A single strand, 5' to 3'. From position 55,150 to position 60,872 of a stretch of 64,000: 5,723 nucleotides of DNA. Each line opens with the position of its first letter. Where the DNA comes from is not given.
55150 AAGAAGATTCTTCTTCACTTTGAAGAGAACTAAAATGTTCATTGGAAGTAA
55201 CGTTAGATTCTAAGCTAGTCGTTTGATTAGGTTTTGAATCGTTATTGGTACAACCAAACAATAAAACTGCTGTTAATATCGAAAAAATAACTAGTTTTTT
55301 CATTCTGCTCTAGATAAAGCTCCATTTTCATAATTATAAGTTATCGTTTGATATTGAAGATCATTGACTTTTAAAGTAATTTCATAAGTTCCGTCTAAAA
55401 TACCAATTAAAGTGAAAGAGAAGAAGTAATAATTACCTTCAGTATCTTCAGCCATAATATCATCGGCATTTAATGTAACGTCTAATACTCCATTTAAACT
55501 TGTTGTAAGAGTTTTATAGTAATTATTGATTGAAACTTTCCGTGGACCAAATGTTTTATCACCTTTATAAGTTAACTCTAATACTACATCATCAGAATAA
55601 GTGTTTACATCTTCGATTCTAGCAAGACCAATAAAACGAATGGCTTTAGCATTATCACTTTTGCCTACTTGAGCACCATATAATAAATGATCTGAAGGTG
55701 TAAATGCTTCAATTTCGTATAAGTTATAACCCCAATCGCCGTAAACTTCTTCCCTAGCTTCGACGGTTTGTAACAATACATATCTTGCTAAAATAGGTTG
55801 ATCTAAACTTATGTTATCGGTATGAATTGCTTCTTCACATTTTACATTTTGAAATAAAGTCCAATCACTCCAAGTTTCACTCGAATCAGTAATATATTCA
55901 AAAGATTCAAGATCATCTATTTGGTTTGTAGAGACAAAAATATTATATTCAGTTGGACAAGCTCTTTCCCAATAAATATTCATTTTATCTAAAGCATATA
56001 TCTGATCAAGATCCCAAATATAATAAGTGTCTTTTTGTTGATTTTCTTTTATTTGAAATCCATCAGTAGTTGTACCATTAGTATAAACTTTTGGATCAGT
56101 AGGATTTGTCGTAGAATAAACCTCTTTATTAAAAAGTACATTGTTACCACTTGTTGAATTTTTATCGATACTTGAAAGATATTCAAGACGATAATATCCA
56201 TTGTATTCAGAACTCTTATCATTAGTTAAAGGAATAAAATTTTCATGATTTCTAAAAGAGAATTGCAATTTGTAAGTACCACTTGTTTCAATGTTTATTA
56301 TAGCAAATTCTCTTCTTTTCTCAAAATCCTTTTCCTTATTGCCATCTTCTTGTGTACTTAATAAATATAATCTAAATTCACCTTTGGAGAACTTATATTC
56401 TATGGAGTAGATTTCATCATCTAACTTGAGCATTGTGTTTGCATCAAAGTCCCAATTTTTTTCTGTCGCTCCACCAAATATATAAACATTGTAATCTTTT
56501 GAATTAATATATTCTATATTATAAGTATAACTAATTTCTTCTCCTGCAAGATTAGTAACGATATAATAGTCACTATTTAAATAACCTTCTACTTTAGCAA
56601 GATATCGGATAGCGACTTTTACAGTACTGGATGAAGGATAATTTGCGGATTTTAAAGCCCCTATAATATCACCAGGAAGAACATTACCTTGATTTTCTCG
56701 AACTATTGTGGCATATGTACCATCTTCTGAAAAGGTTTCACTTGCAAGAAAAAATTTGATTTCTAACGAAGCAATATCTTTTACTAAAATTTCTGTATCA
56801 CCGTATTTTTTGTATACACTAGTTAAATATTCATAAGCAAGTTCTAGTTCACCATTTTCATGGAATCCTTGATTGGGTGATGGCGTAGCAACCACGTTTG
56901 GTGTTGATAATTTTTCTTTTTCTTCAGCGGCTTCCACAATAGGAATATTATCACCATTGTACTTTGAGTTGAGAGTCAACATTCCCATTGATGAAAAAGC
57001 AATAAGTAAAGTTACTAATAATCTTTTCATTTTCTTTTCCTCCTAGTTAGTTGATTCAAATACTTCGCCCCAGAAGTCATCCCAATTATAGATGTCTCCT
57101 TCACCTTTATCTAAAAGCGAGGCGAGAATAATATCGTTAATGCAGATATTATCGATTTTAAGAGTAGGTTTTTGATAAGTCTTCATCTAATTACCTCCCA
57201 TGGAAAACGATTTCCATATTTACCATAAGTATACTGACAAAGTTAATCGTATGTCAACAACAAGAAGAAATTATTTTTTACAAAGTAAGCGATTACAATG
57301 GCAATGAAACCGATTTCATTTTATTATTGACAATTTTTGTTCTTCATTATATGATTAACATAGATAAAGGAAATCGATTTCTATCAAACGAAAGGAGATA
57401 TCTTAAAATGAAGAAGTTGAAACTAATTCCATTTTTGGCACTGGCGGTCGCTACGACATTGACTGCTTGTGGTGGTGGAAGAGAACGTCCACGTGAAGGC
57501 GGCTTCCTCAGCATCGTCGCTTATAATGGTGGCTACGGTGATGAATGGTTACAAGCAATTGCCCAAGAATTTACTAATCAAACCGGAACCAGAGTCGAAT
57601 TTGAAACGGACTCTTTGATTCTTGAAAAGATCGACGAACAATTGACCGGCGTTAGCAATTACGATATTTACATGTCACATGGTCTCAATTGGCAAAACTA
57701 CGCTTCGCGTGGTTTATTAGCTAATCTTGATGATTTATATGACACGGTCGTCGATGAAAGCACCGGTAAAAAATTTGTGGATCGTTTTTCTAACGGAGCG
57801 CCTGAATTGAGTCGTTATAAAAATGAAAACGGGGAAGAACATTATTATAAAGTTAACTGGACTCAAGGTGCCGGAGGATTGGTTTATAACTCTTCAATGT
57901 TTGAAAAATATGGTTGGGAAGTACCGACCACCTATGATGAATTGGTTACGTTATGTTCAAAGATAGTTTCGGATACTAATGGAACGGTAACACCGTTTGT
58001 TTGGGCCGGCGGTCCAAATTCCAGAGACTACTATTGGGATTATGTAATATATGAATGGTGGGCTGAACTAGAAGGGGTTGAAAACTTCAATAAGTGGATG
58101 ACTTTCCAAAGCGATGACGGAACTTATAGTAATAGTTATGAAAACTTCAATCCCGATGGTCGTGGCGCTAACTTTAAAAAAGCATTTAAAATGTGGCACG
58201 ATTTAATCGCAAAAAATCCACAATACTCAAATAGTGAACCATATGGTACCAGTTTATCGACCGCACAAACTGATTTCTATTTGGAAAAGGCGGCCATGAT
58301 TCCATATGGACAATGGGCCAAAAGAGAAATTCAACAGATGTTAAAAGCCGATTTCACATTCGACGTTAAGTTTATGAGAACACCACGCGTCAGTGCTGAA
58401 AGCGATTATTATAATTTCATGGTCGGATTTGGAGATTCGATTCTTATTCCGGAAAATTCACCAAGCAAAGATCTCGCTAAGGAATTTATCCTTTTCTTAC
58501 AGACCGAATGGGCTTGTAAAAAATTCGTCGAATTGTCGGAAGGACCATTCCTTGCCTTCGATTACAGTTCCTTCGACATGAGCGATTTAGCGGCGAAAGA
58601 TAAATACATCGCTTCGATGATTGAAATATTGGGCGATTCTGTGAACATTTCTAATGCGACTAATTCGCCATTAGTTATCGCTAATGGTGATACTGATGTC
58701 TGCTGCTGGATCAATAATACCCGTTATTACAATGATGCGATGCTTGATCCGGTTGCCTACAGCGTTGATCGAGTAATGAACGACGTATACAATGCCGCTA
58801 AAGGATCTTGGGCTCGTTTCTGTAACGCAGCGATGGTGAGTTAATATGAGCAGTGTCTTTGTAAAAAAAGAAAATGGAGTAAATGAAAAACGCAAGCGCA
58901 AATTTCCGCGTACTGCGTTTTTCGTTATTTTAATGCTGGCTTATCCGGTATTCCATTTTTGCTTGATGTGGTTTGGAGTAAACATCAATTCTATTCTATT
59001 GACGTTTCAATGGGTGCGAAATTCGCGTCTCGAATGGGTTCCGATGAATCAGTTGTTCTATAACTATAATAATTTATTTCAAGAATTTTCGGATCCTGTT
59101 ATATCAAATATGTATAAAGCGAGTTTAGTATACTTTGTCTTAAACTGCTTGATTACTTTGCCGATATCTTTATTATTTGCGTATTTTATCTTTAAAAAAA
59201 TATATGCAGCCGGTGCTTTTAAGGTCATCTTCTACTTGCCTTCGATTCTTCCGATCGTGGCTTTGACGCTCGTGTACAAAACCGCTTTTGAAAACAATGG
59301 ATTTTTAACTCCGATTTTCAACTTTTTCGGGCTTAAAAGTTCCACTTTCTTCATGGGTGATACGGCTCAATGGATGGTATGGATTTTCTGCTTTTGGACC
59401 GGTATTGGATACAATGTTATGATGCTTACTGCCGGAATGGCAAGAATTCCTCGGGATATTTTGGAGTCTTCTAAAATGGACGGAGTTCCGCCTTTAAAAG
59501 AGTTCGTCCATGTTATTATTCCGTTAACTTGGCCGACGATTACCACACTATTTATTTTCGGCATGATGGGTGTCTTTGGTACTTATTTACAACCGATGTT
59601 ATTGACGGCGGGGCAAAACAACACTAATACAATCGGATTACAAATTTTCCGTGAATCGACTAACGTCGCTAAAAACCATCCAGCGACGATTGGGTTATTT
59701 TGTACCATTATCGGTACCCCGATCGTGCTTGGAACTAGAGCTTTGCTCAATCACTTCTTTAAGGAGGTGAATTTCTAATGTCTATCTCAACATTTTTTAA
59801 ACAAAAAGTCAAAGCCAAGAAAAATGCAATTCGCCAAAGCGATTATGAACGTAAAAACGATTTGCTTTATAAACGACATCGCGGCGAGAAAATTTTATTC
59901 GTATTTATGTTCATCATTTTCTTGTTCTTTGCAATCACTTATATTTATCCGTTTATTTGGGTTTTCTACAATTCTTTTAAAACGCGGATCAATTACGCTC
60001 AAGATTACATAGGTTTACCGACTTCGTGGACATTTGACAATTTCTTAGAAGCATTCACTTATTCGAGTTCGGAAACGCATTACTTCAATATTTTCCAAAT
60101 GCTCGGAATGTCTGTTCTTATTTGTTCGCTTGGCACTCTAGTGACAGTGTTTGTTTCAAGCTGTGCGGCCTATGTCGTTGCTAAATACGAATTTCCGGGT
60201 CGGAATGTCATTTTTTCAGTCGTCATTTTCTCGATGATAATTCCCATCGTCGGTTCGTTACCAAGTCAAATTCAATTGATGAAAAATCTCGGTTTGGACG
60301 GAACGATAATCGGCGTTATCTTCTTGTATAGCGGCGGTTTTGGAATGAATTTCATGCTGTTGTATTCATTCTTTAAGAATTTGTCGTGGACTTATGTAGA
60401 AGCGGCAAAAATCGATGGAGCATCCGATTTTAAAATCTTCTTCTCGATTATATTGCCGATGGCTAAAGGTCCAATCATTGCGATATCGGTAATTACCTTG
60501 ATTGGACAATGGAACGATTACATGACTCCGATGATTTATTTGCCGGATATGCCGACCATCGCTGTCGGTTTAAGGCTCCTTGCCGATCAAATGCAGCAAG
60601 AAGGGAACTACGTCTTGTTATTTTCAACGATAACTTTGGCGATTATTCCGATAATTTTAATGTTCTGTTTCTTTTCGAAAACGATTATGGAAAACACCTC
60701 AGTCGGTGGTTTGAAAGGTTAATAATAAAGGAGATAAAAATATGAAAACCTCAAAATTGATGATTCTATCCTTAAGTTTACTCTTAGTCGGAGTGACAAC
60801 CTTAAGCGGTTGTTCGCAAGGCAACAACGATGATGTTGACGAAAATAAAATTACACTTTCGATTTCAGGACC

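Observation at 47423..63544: LacI-controlled beta-1,3-glucan utilisation locus built around a giant GH81 glucanase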

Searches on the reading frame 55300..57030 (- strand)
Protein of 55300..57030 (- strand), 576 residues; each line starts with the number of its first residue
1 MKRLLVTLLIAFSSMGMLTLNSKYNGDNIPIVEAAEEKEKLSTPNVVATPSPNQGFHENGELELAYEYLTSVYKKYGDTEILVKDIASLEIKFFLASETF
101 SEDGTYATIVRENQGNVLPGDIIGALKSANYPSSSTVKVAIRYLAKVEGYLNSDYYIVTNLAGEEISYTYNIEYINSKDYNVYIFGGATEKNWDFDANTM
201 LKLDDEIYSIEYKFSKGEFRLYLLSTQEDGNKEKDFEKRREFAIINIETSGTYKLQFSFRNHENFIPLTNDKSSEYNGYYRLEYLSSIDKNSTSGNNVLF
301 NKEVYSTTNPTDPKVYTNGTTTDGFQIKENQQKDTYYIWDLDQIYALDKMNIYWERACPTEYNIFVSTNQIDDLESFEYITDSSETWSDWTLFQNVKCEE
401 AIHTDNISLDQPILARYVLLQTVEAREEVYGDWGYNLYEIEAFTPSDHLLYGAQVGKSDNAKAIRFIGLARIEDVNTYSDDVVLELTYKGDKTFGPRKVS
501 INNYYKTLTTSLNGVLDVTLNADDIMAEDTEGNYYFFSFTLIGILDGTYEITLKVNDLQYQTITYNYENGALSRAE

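Call 4: search_protein_families(library=pfam, proteins=[window:55300-57030:-], max_evalue=0.01)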
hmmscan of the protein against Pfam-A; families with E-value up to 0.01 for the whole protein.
window:55300-57030:- (576 aa): 2 families
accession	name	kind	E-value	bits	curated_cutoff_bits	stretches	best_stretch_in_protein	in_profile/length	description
PF22633.2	F5_F8_type_C_2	-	0.00011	23.1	27.8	1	330-418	15-89/91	NedA-like, galactose-binding domain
PF00754.31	F5_F8_type_C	-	0.0012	19.4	28.2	1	313-424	14-114/127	F5/8 type C domain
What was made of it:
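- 55300..57030 (-): 576-aa secreted protein with a weak discoidin-like domain. It is a hypervariable cassette. F5/8C below threshold (call 4).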

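Call 10: search_protein_families(library=ncbifam, proteins=[window:55300-57030:-], max_evalue=0.01)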
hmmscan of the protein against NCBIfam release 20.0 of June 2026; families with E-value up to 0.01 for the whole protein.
window:55300-57030:- (576 aa): 0 families

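Call 28: search_solved_structures(query=window:55300-57030:-, max_evalue=1)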
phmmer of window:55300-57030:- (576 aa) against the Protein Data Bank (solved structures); distinct sequences matched with E-value up to 1: 0.

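Call 30: search_protein_families(library=pfam, proteins=[window:55300-57030:-], max_evalue=5)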
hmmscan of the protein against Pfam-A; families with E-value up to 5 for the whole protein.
window:55300-57030:- (576 aa): 2 families
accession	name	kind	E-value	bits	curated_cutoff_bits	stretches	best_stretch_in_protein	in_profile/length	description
PF22633.2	F5_F8_type_C_2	-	0.00011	23.1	27.8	1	330-418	15-89/91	NedA-like, galactose-binding domain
PF00754.31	F5_F8_type_C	-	0.0012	19.4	28.2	1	313-424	14-114/127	F5/8 type C domain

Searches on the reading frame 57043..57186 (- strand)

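Call 10: search_protein_families(library=ncbifam, proteins=[window:57043-57186:-], max_evalue=0.01)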
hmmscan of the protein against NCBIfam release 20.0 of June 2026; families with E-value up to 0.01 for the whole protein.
window:57043-57186:- (47 aa): 0 families

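Call 30: search_protein_families(library=pfam, proteins=[window:57043-57186:-], max_evalue=5)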
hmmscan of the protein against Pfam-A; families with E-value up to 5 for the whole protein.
window:57043-57186:- (47 aa): 1 family
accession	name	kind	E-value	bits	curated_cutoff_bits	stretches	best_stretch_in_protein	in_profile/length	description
PF19397.4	DUF5972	-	0.21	11.6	22.6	1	1-9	1-9/28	Family of unknown function (DUF5972)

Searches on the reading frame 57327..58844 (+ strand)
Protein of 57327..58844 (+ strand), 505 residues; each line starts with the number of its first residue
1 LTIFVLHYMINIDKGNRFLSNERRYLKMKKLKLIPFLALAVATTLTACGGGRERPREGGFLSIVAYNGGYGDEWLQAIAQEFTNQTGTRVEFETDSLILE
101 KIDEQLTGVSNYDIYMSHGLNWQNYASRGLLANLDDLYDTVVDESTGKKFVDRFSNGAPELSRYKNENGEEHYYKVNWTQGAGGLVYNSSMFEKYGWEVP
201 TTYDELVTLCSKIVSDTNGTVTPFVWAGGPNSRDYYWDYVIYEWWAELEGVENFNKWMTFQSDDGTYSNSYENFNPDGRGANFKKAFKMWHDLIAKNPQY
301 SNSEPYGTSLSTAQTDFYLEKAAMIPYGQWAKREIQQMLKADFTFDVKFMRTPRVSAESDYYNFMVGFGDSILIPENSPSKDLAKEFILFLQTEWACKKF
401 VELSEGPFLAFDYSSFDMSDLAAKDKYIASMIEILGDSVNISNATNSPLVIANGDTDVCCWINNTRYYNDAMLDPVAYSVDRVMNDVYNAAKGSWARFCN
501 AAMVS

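Call 4: search_protein_families(library=pfam, proteins=[window:57327-58844:+], max_evalue=0.01)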
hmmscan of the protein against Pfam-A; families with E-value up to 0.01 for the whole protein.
window:57327-58844:+ (505 aa): 1 family
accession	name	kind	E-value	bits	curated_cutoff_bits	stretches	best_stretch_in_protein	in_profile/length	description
PF01547.30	SBP_bac_1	-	1.3e-19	71.8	26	1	72-393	5-302/307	Bacterial extracellular solute-binding protein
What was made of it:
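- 57408..58844 (+): Lipoprotein solute-binding protein of a CUT1-type sugar ABC importer. SBP_bac_1 1.3e-19 (call 4).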

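Call 10: search_protein_families(library=ncbifam, proteins=[window:57408-58844:+], max_evalue=0.01)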
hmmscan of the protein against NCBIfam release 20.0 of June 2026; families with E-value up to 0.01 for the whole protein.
window:57408-58844:+ (478 aa): 4 families
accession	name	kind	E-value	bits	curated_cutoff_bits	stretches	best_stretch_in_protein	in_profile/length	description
TIGR03850.1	bind_CPR_0540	equivalog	6.6e-32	110.7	299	1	3-372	2-353/437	carbohydrate ABC transporter substrate-binding protein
TIGR03851.1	chitin_NgcE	equivalog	1.5e-29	103.3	399.65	1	34-378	42-365/450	N-acetylglucosamine/diacetylchitobiose ABC transporter substrate-binding protein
NF007011.0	PRK09474.1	equivalog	2e-08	33.5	291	1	5-362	5-307/396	maltose/maltodextrin ABC transporter substrate-binding protein MalE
NF047847.2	SS_mature_LptM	equivalog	0.0073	16.4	27.7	0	1-22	1-21/31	LPS translocon maturation chaperone LptM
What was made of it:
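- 57408..58844 (+): Weak similarity to the NgcE and CPR_0540 families, below their cut-offs (call 10).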

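Call 96: search_solved_structures(query=window:57408-58844:+, max_evalue=0.001)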
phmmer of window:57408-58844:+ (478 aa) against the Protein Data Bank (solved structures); distinct sequences matched with E-value up to 0.001: 19.
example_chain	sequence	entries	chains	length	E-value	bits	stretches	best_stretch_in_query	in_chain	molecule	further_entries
9h0n_A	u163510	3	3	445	1e-12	50.8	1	13-375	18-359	Extracellular solute-binding protein, family 1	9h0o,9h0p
9xor_A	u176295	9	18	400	7.6e-10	41.3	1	216-381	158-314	maltose-binding protein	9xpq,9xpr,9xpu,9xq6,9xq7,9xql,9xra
4rk9_A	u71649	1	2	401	9.3e-08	34.4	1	130-204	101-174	Carbohydrate ABC transporter substrate-binding protein MsmE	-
4r6h_A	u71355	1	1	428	1.8e-06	30.2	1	135-211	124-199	Solute binding protein MsmE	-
3ooa_A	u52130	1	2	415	7e-05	24.9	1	51-190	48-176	ABC transporter binding protein AcbH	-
3oo8_A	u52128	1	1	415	7e-05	24.9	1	51-190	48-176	ABC transporter binding protein AcbH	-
3oo9_A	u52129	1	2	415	7e-05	24.9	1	51-190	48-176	ABC transporter binding protein AcbH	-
3oo7_A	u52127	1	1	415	7e-05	24.9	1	51-190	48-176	ABC transporter binding protein AcbH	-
3oo6_A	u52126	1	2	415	7e-05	24.9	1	51-190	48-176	ABC transporter binding protein AcbH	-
6dtq_A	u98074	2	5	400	0.00011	24.3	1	148-217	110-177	maltose-binding protein MalE3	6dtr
2hq0_A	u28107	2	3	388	0.00013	24.1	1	116-201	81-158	Sugar ABC transporter, sugar-binding protein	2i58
2heu_A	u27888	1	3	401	0.00014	24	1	116-201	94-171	Sugar ABC transporter, sugar-binding protein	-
2hfb_A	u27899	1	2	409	0.00014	23.9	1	116-201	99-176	Sugar ABC transporter, sugar-binding protein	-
6pql_A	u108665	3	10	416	0.00014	23.9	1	116-201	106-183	ABC transporter sugar-binding protein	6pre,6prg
9vus_A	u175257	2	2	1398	0.00034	22.7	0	22-107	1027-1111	Soluble cytochrome b562,2-oxoglutarate receptor 1,Soluble cytochrome b562,2-oxoglutarate r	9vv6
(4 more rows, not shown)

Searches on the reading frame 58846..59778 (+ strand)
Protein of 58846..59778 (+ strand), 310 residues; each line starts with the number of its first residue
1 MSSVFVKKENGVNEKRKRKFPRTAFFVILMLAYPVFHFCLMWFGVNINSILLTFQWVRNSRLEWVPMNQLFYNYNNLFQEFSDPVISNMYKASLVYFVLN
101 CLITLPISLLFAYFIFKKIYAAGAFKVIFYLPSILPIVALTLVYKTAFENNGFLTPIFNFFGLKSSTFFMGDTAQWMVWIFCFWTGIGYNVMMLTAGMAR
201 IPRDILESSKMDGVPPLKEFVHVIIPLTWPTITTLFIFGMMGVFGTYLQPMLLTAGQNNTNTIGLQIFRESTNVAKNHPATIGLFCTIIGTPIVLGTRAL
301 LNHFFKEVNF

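Call 4: search_protein_families(library=pfam, proteins=[window:58846-59778:+], max_evalue=0.01)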
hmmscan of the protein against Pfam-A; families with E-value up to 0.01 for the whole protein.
window:58846-59778:+ (310 aa): 1 family
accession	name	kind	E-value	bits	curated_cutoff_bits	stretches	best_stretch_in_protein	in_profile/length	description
PF00528.27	BPD_transp_1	-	9.4e-14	52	26.4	1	106-305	3-179/184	Binding-protein-dependent transport system inner membrane component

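Call 10: search_protein_families(library=ncbifam, proteins=[window:58846-59778:+], max_evalue=0.01)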
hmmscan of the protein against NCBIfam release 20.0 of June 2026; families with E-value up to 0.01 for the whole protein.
window:58846-59778:+ (310 aa): 12 families
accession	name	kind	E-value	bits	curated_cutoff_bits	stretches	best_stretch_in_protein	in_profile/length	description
NF008232.0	PRK10999.1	equivalog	1.5e-11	43.7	392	1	83-259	281-459/520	maltose ABC transporter permease MalF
NF007852.0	PRK10561.1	equivalog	5.1e-10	39.7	335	1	63-270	45-256/295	sn-glycerol-3-phosphate ABC transporter permease UgpA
TIGR01581.1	Mo_ABC_porter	hypoth_equivalog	4.1e-09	36.3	210.3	1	91-272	28-201/225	ABC transporter permease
NF007963.0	PRK10683.1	equivalog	8.2e-08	32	489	1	61-273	69-280/317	putrescine ABC transporter permease PotH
NF040932.1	ABC_arch_GlcU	equivalog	1e-07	31.9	340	1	177-289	137-248/272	glucose ABC transporter permease GlcU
TIGR02141.1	modB_ABC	equivalog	1.4e-07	31.4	182.6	1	96-282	6-187/208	molybdate ABC transporter permease subunit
NF008231.0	PRK10998.1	equivalog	5.6e-07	29.4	261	1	176-288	159-272/296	maltose ABC transporter permease MalG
NF008210.0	PRK10973.1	equivalog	1.3e-06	28.3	297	1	199-276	167-245/281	sn-glycerol-3-phosphate ABC transporter permease UgpE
TIGR02139.1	permease_CysT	equivalog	5.7e-06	26.1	246.1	1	72-293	34-251/265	sulfate ABC transporter permease subunit CysT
NF007044.0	PRK09497.1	equivalog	9.7e-06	25.2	348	1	40-259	19-234/285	spermidine/putrescine ABC transporter permease PotB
NF040931.1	ABC_arch_GlcT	equivalog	3.6e-05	23.5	360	1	60-295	28-265/278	glucose ABC transporter permease GlcT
NF011624.0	PRK15050.1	equivalog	0.0088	15.2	247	0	124-272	114-256/297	2-aminoethylphosphonate ABC transporter permease subunit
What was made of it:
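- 58846..59778 (+): ABC permease 1 (MalF/UgpA-like). Calls 4, 10.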

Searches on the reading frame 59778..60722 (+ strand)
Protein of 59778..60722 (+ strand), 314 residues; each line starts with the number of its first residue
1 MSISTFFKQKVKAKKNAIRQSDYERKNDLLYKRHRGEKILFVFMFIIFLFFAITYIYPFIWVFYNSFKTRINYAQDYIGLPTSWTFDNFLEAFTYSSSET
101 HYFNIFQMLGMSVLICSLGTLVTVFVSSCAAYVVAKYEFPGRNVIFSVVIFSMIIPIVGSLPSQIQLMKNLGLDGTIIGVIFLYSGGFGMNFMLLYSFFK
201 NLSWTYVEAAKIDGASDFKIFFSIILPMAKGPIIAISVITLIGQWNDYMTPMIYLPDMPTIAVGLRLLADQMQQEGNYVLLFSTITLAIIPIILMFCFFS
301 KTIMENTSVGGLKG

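Call 4: search_protein_families(library=pfam, proteins=[window:59778-60722:+], max_evalue=0.01)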
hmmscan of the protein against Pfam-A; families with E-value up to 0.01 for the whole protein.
window:59778-60722:+ (314 aa): 1 family
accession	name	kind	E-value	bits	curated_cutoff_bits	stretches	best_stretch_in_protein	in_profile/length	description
PF00528.27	BPD_transp_1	-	1.3e-14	54.8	26.4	1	130-296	4-171/184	Binding-protein-dependent transport system inner membrane component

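Call 10: search_protein_families(library=ncbifam, proteins=[window:59778-60722:+], max_evalue=0.01)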
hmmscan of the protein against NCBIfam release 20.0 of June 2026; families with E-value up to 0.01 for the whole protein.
window:59778-60722:+ (314 aa): 17 families
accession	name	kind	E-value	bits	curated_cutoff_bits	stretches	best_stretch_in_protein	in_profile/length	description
NF008210.0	PRK10973.1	equivalog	1.7e-20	73.9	297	1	39-297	7-266/281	sn-glycerol-3-phosphate ABC transporter permease UgpE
NF008231.0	PRK10998.1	equivalog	5.7e-19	68.8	261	1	38-314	10-296/296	maltose ABC transporter permease MalG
NF040932.1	ABC_arch_GlcU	equivalog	4.2e-18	66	340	1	44-302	5-259/272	glucose ABC transporter permease GlcU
TIGR01581.1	Mo_ABC_porter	hypoth_equivalog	4.9e-09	36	210.3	1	106-292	20-221/225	ABC transporter permease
NF007963.0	PRK10683.1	equivalog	5.8e-08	32.5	489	1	177-302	188-312/317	putrescine ABC transporter permease PotH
NF007047.0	PRK09500.1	equivalog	1e-07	31.8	326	1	41-240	8-192/257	spermidine/putrescine ABC transporter permease PotC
TIGR02141.1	modB_ABC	equivalog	1.2e-06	28.3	182.6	1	111-240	2-144/208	molybdate ABC transporter permease subunit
TIGR03262.1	PhnU2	equivalog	1.6e-06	27.1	593.25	1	41-262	4-219/546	putative 2-aminoethylphosphonate ABC transporter permease subunit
NF040931.1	ABC_arch_GlcT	equivalog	3.3e-06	26.9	360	1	177-242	147-209/278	glucose ABC transporter permease GlcT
NF006939.0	PRK09421.1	equivalog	9.2e-06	25.2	262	0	106-158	9-61/230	molybdate ABC transporter permease subunit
NF040839.1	tungstate_WtpB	equivalog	2.1e-05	24.3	340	1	104-242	41-191/251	tungstate ABC transporter permease WtpB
NF011624.0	PRK15050.1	equivalog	4.5e-05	22.7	247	1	52-248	36-233/297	2-aminoethylphosphonate ABC transporter permease subunit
TIGR02139.1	permease_CysT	equivalog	0.00023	20.8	246.1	0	105-261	48-217/265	sulfate ABC transporter permease subunit CysT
TIGR01097.1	PhnE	equivalog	0.0021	17.6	216.7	1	59-238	15-189/252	phosphonate ABC transporter, permease protein PhnE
TIGR02140.1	permease_CysW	equivalog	0.0025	17.3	329.1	0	88-242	31-195/261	sulfate ABC transporter permease subunit CysW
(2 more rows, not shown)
